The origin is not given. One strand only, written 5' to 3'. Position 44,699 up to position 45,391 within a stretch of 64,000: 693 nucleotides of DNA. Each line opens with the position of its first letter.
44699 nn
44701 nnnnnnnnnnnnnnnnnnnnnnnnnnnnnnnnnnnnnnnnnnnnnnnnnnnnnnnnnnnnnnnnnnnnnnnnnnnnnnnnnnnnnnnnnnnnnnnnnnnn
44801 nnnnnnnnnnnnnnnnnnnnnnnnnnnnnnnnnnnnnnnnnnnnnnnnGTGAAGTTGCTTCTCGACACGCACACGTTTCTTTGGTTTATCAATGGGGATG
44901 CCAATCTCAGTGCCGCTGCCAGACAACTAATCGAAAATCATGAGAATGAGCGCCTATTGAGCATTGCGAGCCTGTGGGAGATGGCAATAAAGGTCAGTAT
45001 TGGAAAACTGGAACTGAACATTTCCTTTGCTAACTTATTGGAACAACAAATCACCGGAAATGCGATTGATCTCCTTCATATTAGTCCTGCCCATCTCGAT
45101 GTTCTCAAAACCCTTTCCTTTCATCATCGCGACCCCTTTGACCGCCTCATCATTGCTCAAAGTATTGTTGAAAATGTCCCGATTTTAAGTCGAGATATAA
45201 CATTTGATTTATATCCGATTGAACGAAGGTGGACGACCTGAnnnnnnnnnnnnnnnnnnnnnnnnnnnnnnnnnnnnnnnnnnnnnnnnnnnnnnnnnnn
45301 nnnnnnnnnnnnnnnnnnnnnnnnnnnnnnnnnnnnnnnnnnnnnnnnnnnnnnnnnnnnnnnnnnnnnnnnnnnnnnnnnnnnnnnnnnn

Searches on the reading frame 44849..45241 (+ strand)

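Call 10: search_protein_families(library=pfam, proteins=[window:44849-45241:+])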
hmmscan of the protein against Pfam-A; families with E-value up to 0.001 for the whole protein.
window:44849-45241:+ (130 aa): 1 family
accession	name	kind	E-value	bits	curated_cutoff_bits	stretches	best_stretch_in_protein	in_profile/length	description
PF01850.27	PIN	-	6.4e-13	49.8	23.6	1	4-120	2-115/120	PIN domain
